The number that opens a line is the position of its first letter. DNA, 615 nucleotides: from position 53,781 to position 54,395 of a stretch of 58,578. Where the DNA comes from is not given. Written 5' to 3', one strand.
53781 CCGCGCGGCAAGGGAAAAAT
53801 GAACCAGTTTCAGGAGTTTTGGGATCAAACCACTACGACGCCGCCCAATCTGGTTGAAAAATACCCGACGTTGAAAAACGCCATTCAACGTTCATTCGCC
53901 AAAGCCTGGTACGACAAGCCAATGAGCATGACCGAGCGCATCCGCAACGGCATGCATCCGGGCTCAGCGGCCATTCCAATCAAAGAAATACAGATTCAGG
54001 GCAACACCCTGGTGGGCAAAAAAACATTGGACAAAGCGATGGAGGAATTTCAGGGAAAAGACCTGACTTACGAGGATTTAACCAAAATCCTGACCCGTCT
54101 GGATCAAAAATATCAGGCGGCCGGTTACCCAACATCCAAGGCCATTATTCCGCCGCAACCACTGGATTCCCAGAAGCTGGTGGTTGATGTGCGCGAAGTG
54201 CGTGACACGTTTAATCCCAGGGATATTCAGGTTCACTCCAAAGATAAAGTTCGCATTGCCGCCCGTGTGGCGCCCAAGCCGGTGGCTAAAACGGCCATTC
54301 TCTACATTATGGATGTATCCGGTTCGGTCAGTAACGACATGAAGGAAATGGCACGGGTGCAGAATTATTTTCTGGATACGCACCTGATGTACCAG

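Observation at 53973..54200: POTRA_2 (ShlB/FhaC-type)-like module inserted in the cytoplasmic YeaH homologue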

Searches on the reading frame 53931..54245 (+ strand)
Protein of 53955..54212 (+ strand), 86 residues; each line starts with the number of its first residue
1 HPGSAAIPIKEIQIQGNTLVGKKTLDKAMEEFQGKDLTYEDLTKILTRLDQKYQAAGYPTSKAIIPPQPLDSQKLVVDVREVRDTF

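Call 3: search_protein_families(library=pfam, proteins=[window:53973-54200:+], max_evalue=10)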
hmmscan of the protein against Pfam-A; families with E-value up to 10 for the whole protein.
window:53973-54200:+ (76 aa): 4 families
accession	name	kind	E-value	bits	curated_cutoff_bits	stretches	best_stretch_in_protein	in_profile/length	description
PF08479.16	POTRA_2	-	1e-17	64.2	24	1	2-74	2-74/76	POTRA domain, ShlB-type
PF07244.20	POTRA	-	5.8e-07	30.6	21.3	1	3-75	3-78/79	Surface antigen variable number repeat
PF10437.14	Lip_prot_lig_C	-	0.0095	16.3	24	1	3-47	28-72/85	Bacterial lipoate protein ligase C-terminus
PF06267.17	DUF1028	-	0.093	13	26.2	1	5-36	110-139/193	Family of unknown function (DUF1028)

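Call 4: search_protein_families(library=ncbifam, proteins=[window:53973-54200:+], max_evalue=1)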
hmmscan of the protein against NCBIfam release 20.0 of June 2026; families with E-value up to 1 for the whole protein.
window:53973-54200:+ (76 aa): 3 families
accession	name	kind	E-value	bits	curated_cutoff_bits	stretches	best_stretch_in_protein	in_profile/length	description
TIGR03303.1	OM_YaeT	equivalog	0.0012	17.3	297.15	1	3-70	71-139/741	outer membrane protein assembly factor BamA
NF058613.1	OMPAssmBamADein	equivalog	0.002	16.1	1050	1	2-55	185-239/857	outer membrane protein assembly factor BamA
TIGR00545.2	lipoyltrans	equivalog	0.13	11.2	280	1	3-49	270-315/328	lipoate--protein ligase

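Call 9: search_solved_structures(query=window:53973-54200:+, max_evalue=10, show_alignments=3)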
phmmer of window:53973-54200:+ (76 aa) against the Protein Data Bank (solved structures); distinct sequences matched with E-value up to 10: 8.
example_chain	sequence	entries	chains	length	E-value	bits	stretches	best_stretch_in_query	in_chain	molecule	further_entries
2mhj_A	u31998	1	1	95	0.0017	22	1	3-73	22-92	TpsB4 protein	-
3mc8_A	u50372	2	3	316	0.74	13.6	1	14-70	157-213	Alr2269 protein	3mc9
9cx4_A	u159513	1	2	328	1.2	13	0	3-52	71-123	Outer membrane protein assembly factor BamA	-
9cx5_A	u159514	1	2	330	1.2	13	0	3-52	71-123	Outer membrane protein assembly factor BamA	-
4k3b_A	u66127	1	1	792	1.3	12.8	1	6-70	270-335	Outer membrane protein assembly factor BamA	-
9cmw_A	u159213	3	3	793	1.3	12.8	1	6-70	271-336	Outer membrane protein assembly factor BamA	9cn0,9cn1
3uq3_A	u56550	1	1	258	1.5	12.6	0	8-57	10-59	Heat shock protein STI1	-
2f3l_A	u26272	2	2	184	1.9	12.3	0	24-38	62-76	RFR-Domain | pentapeptide repeat protein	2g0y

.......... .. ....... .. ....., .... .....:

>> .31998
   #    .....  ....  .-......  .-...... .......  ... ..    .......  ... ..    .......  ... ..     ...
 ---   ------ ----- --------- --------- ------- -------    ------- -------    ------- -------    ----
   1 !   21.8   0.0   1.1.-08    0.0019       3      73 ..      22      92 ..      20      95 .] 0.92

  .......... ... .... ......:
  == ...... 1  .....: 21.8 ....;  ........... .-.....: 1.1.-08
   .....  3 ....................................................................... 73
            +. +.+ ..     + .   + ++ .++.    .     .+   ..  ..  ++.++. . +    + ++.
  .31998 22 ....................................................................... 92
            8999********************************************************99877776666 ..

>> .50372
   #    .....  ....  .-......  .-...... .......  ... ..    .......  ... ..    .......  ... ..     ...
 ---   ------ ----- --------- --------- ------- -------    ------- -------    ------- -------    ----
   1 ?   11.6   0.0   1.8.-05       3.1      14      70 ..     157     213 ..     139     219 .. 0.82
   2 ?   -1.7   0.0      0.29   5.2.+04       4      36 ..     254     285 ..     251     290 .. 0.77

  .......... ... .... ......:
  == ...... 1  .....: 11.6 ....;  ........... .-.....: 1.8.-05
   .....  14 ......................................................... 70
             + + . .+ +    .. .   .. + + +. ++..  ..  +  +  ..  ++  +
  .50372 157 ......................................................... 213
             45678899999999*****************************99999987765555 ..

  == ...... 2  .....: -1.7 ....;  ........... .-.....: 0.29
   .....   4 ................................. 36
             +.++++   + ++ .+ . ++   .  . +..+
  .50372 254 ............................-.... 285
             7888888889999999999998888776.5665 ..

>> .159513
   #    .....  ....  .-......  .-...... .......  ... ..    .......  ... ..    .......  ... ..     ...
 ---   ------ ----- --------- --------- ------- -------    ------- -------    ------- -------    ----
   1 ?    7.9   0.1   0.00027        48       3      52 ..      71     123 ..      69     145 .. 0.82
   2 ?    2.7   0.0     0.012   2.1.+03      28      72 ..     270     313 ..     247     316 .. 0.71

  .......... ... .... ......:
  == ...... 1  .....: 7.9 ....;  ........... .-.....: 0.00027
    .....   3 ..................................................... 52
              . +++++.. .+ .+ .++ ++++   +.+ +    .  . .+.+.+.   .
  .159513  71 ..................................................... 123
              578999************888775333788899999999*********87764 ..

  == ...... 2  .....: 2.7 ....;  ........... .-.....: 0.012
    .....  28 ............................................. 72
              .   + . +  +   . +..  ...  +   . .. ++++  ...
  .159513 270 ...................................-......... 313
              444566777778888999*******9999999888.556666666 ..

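Call 11: find_homologous_proteins(query=window:53955-54212:+, max_evalue=0.001)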
Query window:53955-54212:+: 2 candidates shared short words with the query, none scored E <= 0.001.

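Call 19: search_protein_representatives(protein=window:53955-54212:+)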
Query: 86 residues. Proteins with E-value up to 0.001 (for the whole library): 293; up to 1e-10: 10; up to 1e-30: 2. The best 150 are listed.
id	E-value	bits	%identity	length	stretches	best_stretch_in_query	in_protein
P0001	2.5e-47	174.2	100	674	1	1-86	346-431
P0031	6.1e-37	141.2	79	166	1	1-86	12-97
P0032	2.1e-19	85.4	29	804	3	4-70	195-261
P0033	1.3e-14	70.1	29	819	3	2-72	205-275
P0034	4.4e-13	65.3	31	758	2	4-80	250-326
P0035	4.0e-12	62.2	22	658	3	2-79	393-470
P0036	6.8e-12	61.5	26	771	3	7-79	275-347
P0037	1.3e-11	60.6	23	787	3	6-71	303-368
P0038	1.6e-11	60.3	34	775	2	5-73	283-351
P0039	6.4e-11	58.4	31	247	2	3-82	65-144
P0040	1.7e-10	57.0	28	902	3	9-81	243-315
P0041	2.4e-10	56.5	30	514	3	6-81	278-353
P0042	4.6e-10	55.7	25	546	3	6-81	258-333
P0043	7.5e-10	55.0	33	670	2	5-71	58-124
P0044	1.4e-08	50.9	29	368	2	9-81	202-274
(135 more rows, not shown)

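Call 20: search_protein_families(library=pfam, proteins=[P0031, P0032, P0033, P0034, P0035, P0036, P0037, P0038, P0039, P0040], max_evalue=0.001)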
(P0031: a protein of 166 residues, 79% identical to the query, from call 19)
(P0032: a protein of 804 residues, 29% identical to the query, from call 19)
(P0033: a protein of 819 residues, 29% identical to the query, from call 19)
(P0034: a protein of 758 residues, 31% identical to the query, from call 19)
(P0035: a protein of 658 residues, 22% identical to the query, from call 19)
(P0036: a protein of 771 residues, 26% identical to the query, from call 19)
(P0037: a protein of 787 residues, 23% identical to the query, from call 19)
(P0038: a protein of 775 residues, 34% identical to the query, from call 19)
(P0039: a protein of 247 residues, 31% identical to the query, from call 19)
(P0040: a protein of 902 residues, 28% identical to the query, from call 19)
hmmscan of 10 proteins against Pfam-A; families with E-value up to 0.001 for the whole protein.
P0031 (166 aa): 1 family
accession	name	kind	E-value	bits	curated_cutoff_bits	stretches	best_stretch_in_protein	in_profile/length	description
PF08479.16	POTRA_2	-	3.5e-15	56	24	1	19-92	2-75/76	POTRA domain, ShlB-type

P0032 (804 aa): 5 families
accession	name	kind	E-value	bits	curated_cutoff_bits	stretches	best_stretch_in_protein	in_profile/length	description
PF08479.16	POTRA_2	-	7.7e-47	157.5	24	3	315-388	2-75/76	POTRA domain, ShlB-type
PF07244.20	POTRA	-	1.4e-25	90.2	21.3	2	315-372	2-61/79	Surface antigen variable number repeat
PF03865.19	ShlB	-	7.3e-22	78.7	22.7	1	451-763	1-309/311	Haemolysin secretion/activation protein ShlB/FhaC/HecB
PF09373.15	PMBR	-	1.5e-05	25.3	24.9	0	226-248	3-25/33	Pseudomurein-binding repeat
PF19901.4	DUF6374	-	2.7e-05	24.1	25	0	91-110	26-45/59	Family of unknown function (DUF6374)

P0033 (819 aa): 3 families
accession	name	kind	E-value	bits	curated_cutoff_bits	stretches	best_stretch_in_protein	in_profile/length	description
PF08479.16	POTRA_2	-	1.9e-35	121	24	3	330-404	1-75/76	POTRA domain, ShlB-type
PF03865.19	ShlB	-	5.6e-22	79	22.7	1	467-780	1-310/311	Haemolysin secretion/activation protein ShlB/FhaC/HecB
PF07244.20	POTRA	-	3.9e-18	66.4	21.3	1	212-268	3-61/79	Surface antigen variable number repeat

P0034 (758 aa): 5 families
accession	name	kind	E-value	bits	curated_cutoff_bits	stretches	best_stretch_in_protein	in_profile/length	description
PF08479.16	POTRA_2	-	3.3e-35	120.2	24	2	254-328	2-76/76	POTRA domain, ShlB-type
PF03865.19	ShlB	-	3.7e-16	59.9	22.7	1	392-662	3-272/311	Haemolysin secretion/activation protein ShlB/FhaC/HecB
PF08239.17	SH3_3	-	4.2e-09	36.9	27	1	42-87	3-49/54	Bacterial SH3 domain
PF07244.20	POTRA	-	9.5e-09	36.3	21.3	0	254-327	2-78/79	Surface antigen variable number repeat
PF06347.19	SH3_4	-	4.4e-07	30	24.1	1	40-91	3-54/56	Bacterial SH3 domain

P0035 (658 aa): 6 families
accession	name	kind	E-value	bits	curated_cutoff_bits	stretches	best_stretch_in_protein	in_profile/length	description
PF08479.16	POTRA_2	-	4.4e-62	206.3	24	3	398-473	1-76/76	POTRA domain, ShlB-type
PF07244.20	POTRA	-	3.4e-15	56.9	21.3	0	564-620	3-58/79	Surface antigen variable number repeat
PF02415.23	Chlam_PMP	-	2.5e-11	43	20.6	0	248-264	1-17/19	Chlamydia polymorphic membrane protein (Chlamydia_PMP) repeat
PF25280.1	POTRA2_Toc75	-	1.3e-05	25.7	27.5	0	590-637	65-111/112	Toc75-like, second POTRA domain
PF18708.6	MapZ_C2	-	0.00037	21.1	27.6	0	595-624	19-48/94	MapZ extracellular C-terminal domain 2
PF21148.3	NSUN5_fdxn-like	-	0.00063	20.6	24.5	0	592-623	5-36/78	NOL1/NOP2/Sun domain family member 5, ferredoxin-like domain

P0036 (771 aa): 4 families
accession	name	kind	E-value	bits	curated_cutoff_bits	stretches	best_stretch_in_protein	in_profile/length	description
PF08479.16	POTRA_2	-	1.2e-40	137.7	24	3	275-350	1-76/76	POTRA domain, ShlB-type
PF03865.19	ShlB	-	1.4e-26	94.1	22.7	1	411-684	1-272/311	Haemolysin secretion/activation protein ShlB/FhaC/HecB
PF01103.29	Omp85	-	2.2e-09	37.7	24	1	589-767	138-322/325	Omp85 superfamily domain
PF07244.20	POTRA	-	1.3e-08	35.8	21.3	1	277-350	3-79/79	Surface antigen variable number repeat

P0037 (787 aa): 5 families
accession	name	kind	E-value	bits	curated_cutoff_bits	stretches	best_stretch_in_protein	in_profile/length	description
PF08479.16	POTRA_2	-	6.2e-43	145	24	3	306-379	3-76/76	POTRA domain, ShlB-type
PF03865.19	ShlB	-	8.7e-24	85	22.7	1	442-750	3-311/311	Haemolysin secretion/activation protein ShlB/FhaC/HecB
PF07244.20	POTRA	-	9.9e-13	49.1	21.3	0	68-131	2-67/79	Surface antigen variable number repeat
PF01103.29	Omp85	-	2.3e-10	40.9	24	1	618-769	139-308/325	Omp85 superfamily domain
PF10511.15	Cementoin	-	2.2e-05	24.4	27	1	263-292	1-30/30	Trappin protein transglutaminase binding domain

P0038 (775 aa): 3 families
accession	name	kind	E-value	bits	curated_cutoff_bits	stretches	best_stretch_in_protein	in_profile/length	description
PF08479.16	POTRA_2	-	1.3e-31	108.7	24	2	285-358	1-74/76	POTRA domain, ShlB-type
PF03865.19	ShlB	-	2.6e-24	86.7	22.7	1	422-735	1-310/311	Haemolysin secretion/activation protein ShlB/FhaC/HecB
PF07244.20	POTRA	-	4.9e-09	37.2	21.3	0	286-337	2-53/79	Surface antigen variable number repeat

P0039 (247 aa): 2 families
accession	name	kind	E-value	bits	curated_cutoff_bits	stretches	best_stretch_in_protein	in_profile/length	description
PF08479.16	POTRA_2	-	4.1e-22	78.3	24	1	71-144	3-76/76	POTRA domain, ShlB-type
PF07244.20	POTRA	-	3.6e-11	44.1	21.3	1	71-144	3-79/79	Surface antigen variable number repeat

P0040 (902 aa): 5 families
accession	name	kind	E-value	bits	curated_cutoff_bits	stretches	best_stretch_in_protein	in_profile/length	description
PF08479.16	POTRA_2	-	1.2e-57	192.1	24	3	409-484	1-76/76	POTRA domain, ShlB-type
PF07244.20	POTRA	-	8e-19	68.6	21.3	2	410-484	2-79/79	Surface antigen variable number repeat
PF03865.19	ShlB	-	3.2e-13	50.3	22.7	1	551-817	6-271/311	Haemolysin secretion/activation protein ShlB/FhaC/HecB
PF25280.1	POTRA2_Toc75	-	1.3e-06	29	27.5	0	268-316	64-111/112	Toc75-like, second POTRA domain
PF08478.15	POTRA_1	-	0.00035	21.2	23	0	243-298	3-58/69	POTRA domain, FtsQ-type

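Call 29: predict_structure(alignment_id=A3)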
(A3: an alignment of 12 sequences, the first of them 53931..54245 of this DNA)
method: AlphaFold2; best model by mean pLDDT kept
length: 105 residues; sequences in the alignment: 12
mean_pLDDT: 82.1   pTM: 0.71
mean pLDDT of the five models: 82.1, 81.3, 80.2, 79.3, 79.0
residues with pLDDT >= 90: 38; 70-90: 49; 50-70: 13; < 50: 5
segments of 3 or more residues with pLDDT < 50: 92-95
pLDDT, mean of each block of 10 residues (from residue 1): 84 90 82 89 91 92 85 88 82 52 55
secondary structure, 60 per line:
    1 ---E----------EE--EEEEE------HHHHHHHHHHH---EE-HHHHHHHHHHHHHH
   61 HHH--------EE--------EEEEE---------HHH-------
elements in order: E19-23 H30-40 H47-63 E82-86

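Call 33: fold_search(model_id=the predicted structure, library=pdb)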
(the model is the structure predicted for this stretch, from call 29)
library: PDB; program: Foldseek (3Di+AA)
matches with E <= 10: 306; with E <= 0.001: 2
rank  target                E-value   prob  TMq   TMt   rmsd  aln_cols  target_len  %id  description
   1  6wim                  6.6e-04  1.00  0.66  0.14   7.1        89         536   20  CdiB from Escherichia coli (released 2020-11-04)
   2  2mhj_MODEL_1_A        9.9e-04  1.00  0.61  0.66   2.4        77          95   23  Solution structure of TpsB4 N-terminal POTRA domain from Pseudomonas aeruginosa (released 2014-12-24)
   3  2v9h_MODEL_1_A        1.8e-03  1.00  0.50  0.37   3.2        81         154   21  Solution Structure of an Escherichia coli YaeT tandem POTRA domain (released 2008-05-06)
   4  9cx4_A                3.1e-03  1.00  0.58  0.21   2.9        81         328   21  Acinetobacter baumannii BamA POTRAs 1-4, space group P1 (released 2024-10-16)
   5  3mc9_B                6.4e-03  1.00  0.57  0.38   2.6        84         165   24  POTRA1-2 of the periplasmic domain of Omp85 from Anabaena (released 2010-04-21)
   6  2qdf                  8.9e-03  1.00  0.55  0.21   3.2        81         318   23  Structure of N-terminal domain of E. Coli YaeT (released 2007-09-04)
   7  8pzu_A                9.5e-03  1.00  0.56  0.09   3.1        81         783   23  Wait Complex: BAM bound Darobactin-B and Compact SurA (released 2024-09-25)
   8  9hg7_A                1.2e-02  1.00  0.57  0.09   3.0        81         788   23  BAM-SurA complex in the swing-out state (released 2025-04-16)
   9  6j09                  1.3e-02  1.00  0.54  0.20   3.0        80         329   19  Crystal structure of Haemophilus Influenzae BamA POTRA1-4 (released 2019-10-30)
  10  9hg5_A                1.3e-02  0.99  0.49  0.08   3.2        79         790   22  BAM-SurA complex in the swing-in state with full length BamC resolved (released 2025-04-16)
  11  7nd0_A                1.7e-02  0.98  0.48  0.08   3.4        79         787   22  lateral-open conformation of the wild-type BAM complex (BamABCDE) bound to a bactericidal Fab fragment (released 2021-06-02)
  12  2qcz_A                1.9e-02  1.00  0.53  0.21   3.2        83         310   23  Structure of N-terminal domain of E. Coli YaeT (released 2007-08-28)
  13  9a2o_MODEL_1_A        2.0e-02  0.99  0.47  0.08   3.4        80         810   20  Model of E. coli BamA by in-cell photo-crosslinking MS and deep learning (released 2023-02-24)
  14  8pz2_A                2.0e-02  0.97  0.47  0.08   3.4        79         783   22  Wait Complex: Lateral open BAM bound Extended SurA (released 2024-09-25)
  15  5ljo_A                2.4e-02  0.98  0.47  0.08   3.4        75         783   23  E. coli BAM complex (BamABCDE) by cryoEM (released 2016-10-12)
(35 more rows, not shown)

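Call 64: search_protein_families(library=pfam, alignment_id=A6, max_evalue=0.0001)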
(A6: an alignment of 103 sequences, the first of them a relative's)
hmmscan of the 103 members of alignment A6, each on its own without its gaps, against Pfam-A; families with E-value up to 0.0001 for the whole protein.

A. member 1, P0031 (166 aa): 1 family
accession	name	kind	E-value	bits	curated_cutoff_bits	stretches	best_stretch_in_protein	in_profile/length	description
PF08479.16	POTRA_2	-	3.5e-15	56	24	1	19-92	2-75/76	POTRA domain, ShlB-type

B. families by the number of members that match (of 103 scanned): 18 families
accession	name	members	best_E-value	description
PF08479.16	POTRA_2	103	4.4e-62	POTRA domain, ShlB-type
PF07244.20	POTRA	86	1.8e-29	Surface antigen variable number repeat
PF03865.19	ShlB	65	1.1e-69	Haemolysin secretion/activation protein ShlB/FhaC/HecB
PF01103.29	Omp85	33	1.6e-18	Omp85 superfamily domain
PF08478.15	POTRA_1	5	2.2e-06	POTRA domain, FtsQ-type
PF17287.7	POTRA_3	3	5.3e-17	POTRA domain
PF07719.23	TPR_2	3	1.8e-06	Tetratricopeptide repeat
PF25280.1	POTRA2_Toc75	2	1.3e-06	Toc75-like, second POTRA domain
PF12833.13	HTH_18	1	1.1e-21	Helix-turn-helix domain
PF00165.29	HTH_AraC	1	4.8e-20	Bacterial regulatory helix-turn-helix proteins, AraC family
PF05860.19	TPS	1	4.4e-19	TPS secretion domain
PF02415.23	Chlam_PMP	1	2.5e-11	Chlamydia polymorphic membrane protein (Chlamydia_PMP) repeat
PF08239.17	SH3_3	1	4.2e-09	Bacterial SH3 domain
PF06347.19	SH3_4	1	4.4e-07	Bacterial SH3 domain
PF13505.12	OMP_b-brl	1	1.8e-06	Outer membrane protein beta-barrel domain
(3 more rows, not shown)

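Call 74: search_solved_structures(query=A3, max_evalue=1, show_alignments=2)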
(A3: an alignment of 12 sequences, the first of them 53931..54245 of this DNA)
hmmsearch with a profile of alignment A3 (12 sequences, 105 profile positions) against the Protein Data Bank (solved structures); distinct sequences matched with E-value up to 1: 6.
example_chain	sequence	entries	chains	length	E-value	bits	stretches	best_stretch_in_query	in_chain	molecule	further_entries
6wim_A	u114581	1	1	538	3.3e-05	27.4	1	13-91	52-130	Outer membrane transporter CdiB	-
2mhj_A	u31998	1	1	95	3.6e-05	27.3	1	11-89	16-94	TpsB4 protein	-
8xnb_A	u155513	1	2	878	0.002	21.7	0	15-89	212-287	Outer membrane protein assembly factor BamA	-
3mc8_A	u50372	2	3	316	0.084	16.5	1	27-89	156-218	Alr2269 protein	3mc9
9cx5_A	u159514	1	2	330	0.2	15.3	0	17-69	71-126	Outer membrane protein assembly factor BamA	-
9cx4_A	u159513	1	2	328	0.21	15.2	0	17-69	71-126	Outer membrane protein assembly factor BamA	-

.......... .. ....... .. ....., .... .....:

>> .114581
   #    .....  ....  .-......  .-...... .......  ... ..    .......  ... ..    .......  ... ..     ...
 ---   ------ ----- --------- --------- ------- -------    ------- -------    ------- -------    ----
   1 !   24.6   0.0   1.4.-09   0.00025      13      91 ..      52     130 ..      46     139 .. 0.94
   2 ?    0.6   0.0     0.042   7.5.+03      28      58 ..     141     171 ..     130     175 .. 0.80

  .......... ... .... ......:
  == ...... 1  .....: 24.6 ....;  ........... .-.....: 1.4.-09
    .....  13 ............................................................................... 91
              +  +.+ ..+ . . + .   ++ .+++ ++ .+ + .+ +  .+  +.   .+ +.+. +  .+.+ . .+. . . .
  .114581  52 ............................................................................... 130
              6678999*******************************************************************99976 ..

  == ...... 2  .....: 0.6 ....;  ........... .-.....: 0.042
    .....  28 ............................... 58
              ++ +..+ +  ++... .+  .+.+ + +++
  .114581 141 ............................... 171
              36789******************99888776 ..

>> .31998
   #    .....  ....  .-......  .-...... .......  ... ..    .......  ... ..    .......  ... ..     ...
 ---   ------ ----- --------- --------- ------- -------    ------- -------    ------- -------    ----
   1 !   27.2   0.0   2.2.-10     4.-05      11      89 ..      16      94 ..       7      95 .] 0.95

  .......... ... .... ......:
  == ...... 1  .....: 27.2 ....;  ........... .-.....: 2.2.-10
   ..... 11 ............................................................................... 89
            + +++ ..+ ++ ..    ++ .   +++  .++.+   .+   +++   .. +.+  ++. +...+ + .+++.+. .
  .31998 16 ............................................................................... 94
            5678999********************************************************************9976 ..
